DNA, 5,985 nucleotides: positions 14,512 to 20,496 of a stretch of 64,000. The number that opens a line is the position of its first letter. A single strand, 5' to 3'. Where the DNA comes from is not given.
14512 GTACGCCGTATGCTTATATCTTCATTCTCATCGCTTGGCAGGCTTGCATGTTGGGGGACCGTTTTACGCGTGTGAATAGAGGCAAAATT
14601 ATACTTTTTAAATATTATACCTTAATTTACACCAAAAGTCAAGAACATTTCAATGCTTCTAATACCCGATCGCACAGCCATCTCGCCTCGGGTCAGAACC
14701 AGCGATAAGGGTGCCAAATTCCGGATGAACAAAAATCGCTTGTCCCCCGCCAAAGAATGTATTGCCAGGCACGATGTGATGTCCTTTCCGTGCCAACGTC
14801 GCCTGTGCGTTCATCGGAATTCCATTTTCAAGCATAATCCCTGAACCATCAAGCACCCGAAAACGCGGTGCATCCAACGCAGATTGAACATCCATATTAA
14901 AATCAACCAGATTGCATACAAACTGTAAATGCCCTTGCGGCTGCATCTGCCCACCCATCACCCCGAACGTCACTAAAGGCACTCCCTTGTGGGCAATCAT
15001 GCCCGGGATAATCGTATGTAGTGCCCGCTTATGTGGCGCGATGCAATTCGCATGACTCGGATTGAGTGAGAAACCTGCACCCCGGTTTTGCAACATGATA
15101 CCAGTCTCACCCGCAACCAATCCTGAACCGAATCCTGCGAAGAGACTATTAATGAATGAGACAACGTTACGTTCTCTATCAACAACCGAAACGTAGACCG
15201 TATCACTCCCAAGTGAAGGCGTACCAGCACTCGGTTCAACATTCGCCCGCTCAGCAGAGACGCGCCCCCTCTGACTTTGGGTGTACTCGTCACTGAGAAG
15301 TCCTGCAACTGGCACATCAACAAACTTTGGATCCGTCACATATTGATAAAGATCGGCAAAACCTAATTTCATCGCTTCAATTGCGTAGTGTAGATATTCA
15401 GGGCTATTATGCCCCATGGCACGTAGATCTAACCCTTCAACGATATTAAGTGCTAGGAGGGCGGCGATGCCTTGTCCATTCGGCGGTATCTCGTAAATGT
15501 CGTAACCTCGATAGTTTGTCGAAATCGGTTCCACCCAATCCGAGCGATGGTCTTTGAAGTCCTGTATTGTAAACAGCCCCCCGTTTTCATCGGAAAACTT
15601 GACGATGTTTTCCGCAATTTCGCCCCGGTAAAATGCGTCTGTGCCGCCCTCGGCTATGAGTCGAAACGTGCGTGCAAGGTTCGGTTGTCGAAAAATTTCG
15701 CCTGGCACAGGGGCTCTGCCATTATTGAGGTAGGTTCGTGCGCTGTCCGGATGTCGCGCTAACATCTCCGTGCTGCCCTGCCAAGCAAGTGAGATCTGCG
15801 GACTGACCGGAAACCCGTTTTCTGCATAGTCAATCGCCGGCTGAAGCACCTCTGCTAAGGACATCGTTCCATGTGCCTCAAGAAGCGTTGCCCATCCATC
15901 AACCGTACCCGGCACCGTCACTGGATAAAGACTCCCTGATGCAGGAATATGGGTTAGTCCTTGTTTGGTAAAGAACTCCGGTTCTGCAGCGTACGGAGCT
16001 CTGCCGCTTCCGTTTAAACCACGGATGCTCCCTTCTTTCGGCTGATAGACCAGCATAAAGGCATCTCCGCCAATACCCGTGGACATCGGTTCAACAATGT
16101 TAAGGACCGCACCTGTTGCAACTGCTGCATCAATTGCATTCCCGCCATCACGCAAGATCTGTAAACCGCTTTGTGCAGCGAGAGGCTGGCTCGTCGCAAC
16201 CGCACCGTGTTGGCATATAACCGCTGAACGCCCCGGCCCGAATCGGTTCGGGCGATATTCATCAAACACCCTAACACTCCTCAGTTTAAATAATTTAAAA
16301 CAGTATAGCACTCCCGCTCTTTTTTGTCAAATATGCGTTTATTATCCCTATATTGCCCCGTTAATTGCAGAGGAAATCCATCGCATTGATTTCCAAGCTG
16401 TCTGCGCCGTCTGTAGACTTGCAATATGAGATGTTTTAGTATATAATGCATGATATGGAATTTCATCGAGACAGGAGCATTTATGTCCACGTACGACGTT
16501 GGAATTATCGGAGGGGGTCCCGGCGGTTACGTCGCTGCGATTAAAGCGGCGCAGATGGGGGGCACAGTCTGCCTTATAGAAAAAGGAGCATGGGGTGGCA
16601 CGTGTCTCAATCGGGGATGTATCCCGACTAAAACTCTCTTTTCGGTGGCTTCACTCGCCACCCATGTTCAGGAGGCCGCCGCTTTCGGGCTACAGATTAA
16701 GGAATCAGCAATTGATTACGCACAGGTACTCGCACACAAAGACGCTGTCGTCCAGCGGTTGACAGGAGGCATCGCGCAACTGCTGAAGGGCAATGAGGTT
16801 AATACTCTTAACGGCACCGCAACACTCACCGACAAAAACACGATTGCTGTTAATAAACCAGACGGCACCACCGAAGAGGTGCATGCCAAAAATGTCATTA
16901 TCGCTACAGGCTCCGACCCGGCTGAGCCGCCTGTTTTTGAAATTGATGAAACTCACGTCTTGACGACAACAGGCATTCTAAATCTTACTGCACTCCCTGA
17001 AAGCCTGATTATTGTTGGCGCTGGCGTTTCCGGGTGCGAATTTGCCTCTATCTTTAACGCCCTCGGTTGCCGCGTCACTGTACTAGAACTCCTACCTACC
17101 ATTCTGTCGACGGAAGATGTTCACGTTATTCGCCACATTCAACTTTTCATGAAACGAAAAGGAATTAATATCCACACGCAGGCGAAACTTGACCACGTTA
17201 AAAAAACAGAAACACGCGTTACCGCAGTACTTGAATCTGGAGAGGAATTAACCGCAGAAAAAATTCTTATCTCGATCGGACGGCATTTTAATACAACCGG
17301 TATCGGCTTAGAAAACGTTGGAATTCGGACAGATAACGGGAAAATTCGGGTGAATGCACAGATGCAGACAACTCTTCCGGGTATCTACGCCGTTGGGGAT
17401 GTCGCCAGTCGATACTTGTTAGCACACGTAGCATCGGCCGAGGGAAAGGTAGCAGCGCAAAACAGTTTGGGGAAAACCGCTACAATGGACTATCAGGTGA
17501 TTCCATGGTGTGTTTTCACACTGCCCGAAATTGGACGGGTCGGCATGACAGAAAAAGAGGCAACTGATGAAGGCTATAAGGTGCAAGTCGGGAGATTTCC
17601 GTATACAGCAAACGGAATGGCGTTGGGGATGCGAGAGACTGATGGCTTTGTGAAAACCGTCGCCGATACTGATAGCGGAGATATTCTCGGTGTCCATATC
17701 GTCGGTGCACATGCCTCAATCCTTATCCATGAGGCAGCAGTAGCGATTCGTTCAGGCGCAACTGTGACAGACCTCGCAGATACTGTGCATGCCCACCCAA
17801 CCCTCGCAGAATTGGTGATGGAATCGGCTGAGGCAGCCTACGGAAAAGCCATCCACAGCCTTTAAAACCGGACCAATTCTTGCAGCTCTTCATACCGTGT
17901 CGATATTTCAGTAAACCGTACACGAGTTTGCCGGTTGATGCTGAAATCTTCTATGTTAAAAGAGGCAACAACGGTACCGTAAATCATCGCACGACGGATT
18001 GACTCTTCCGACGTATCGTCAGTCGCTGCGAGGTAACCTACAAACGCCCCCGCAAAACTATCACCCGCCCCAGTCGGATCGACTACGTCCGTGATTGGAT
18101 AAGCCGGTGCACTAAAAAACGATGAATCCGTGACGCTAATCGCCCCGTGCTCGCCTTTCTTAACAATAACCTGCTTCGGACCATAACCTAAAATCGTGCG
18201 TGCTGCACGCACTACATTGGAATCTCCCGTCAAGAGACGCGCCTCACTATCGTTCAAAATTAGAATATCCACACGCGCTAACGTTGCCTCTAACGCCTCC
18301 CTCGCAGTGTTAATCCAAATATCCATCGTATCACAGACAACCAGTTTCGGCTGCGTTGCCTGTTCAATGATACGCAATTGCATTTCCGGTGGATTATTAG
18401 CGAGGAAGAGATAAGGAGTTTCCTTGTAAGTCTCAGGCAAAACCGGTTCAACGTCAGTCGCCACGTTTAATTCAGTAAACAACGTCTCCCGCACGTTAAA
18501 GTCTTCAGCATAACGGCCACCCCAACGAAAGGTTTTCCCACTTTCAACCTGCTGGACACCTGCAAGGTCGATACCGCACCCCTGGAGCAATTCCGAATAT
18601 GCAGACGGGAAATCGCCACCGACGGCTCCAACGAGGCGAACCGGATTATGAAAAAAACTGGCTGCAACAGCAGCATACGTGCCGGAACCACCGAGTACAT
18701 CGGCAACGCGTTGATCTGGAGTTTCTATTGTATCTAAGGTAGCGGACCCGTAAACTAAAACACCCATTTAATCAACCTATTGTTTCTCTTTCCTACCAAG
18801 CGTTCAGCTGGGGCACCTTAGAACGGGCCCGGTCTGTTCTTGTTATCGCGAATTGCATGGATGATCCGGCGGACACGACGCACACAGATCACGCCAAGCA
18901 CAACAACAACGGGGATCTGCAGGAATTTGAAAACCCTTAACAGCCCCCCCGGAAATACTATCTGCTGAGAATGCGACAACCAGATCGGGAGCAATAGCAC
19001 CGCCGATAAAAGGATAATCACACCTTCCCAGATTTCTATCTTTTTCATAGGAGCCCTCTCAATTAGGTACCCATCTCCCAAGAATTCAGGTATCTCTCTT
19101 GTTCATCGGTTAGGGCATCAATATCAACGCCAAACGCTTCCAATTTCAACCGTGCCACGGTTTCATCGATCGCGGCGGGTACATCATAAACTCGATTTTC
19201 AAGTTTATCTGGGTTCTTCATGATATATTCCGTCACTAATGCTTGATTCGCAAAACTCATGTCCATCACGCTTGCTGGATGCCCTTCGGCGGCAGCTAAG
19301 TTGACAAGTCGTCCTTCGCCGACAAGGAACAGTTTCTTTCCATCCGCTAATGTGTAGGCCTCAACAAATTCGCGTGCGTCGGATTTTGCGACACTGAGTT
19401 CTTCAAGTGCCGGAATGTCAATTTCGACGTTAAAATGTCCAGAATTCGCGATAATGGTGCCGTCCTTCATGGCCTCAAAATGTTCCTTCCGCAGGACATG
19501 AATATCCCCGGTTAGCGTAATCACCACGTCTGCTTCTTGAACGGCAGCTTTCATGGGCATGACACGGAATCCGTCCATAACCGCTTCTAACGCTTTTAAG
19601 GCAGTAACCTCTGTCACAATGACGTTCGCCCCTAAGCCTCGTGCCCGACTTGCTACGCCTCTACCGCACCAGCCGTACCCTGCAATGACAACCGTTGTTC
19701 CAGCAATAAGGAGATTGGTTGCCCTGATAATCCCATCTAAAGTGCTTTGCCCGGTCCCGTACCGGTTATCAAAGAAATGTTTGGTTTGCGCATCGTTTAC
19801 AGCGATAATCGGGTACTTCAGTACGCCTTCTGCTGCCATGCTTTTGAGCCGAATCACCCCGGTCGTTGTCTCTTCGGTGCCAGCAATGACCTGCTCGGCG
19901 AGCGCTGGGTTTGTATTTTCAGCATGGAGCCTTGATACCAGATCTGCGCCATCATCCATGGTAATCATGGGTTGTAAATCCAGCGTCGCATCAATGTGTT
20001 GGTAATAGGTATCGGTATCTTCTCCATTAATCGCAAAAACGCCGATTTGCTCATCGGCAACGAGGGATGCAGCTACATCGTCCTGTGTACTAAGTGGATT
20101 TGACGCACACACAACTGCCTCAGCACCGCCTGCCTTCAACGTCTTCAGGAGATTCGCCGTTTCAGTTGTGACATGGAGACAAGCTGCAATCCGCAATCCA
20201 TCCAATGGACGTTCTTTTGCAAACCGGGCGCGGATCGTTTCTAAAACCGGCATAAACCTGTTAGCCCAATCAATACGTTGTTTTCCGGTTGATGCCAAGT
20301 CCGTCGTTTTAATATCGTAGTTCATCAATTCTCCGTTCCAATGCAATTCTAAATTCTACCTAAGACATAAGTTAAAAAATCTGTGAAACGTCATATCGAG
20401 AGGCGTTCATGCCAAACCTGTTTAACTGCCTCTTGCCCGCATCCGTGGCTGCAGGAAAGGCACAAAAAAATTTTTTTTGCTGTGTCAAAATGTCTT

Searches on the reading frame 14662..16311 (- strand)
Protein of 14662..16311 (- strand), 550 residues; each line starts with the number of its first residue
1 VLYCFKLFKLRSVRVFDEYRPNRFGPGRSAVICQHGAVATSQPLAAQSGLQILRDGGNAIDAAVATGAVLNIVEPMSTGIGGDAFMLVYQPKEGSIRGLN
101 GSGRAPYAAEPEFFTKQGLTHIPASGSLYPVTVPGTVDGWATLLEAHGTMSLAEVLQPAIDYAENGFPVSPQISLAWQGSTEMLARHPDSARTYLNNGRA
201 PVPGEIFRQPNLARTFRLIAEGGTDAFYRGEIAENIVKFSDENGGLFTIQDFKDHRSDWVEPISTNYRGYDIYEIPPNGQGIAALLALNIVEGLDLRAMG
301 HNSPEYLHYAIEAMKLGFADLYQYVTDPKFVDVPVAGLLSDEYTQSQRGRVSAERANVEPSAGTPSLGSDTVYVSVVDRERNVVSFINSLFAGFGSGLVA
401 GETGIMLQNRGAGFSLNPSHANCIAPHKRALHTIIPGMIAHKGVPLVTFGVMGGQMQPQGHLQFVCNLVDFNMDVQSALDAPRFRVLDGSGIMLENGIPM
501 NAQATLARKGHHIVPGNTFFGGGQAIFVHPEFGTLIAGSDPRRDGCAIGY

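Call 63: search_protein_families(library=pfam, proteins=[window:14662-16311:-], max_evalue=0.0001)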
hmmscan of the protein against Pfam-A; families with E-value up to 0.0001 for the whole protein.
window:14662-16311:- (550 aa): 1 family
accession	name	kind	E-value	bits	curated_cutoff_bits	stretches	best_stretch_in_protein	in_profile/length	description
PF01019.26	G_glu_transpept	-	4.4e-159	531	27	1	51-545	2-512/512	Gamma-glutamyltranspeptidase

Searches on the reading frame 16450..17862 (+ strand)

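Call 63: search_protein_families(library=pfam, proteins=[window:16450-17862:+], max_evalue=0.0001)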
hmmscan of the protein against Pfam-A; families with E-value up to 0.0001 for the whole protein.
window:16450-17862:+ (471 aa): 11 families
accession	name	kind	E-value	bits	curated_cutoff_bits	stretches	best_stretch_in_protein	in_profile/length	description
PF07992.20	Pyr_redox_2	-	4.6e-66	223.6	26.1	1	15-332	1-291/291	Pyridine nucleotide-disulphide oxidoreductase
PF02852.28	Pyr_redox_dim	-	3.9e-39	133.7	25.3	1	351-459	1-109/110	Pyridine nucleotide-disulphide oxidoreductase, dimerisation domain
PF00070.33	Pyr_redox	-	1.3e-18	67.7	22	1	186-260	2-77/82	Pyridine nucleotide-disulphide oxidoreductase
PF13738.12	Pyr_redox_3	-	2.3e-15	57.1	30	1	19-316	2-305/305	Pyridine nucleotide-disulphide oxidoreductase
PF03486.20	HI0933_like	-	3.4e-08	33.7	50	0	16-47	2-33/244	HI0933-like protein Rossmann domain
PF12831.13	FAD_oxidored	-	1.9e-07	31.2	27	1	16-60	1-46/416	FAD dependent oxidoreductase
PF01134.28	GIDA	-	2.8e-07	30.4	22.1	1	16-155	1-150/391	Glucose inhibited division protein A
PF13450.12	NAD_binding_8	-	1.1e-06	29.3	21.9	0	19-47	1-29/68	NAD(P)-binding Rossmann-like domain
PF13434.12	Lys_Orn_oxgnase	-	1.2e-06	28.4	21.3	1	115-198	116-203/339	L-lysine 6-monooxygenase/L-ornithine 5-monooxygenase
PF00890.30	FAD_binding_2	-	1.2e-06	28.4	20.4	0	16-47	1-32/414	FAD binding domain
PF01262.27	AlaDh_PNT_C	-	2.6e-06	27.4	23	0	183-265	28-105/214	Alanine dehydrogenase/PNT, C-terminal domain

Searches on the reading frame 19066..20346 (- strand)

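Call 63: search_protein_families(library=pfam, proteins=[window:19066-20346:-], max_evalue=0.0001)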
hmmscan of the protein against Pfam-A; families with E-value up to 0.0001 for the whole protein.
window:19066-20346:- (427 aa): 4 families
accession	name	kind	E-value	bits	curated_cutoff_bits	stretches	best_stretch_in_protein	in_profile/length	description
PF05221.23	AdoHcyase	-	4.8e-59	200.4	25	2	9-142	1-138/299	S-adenosyl-L-homocysteine hydrolase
PF00670.27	AdoHcyase_NAD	-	1e-48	166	27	1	194-354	1-161/162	S-adenosyl-L-homocysteine hydrolase, NAD binding domain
PF02826.25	2-Hacid_dh_C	-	3.3e-11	43.3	25.1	1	213-304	33-128/178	D-isomer specific 2-hydroxyacid dehydrogenase, NAD binding domain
PF07991.19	KARI_N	-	6.2e-11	42.6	20.6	1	214-310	2-102/165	Acetohydroxy acid isomeroreductase, NADPH-binding domain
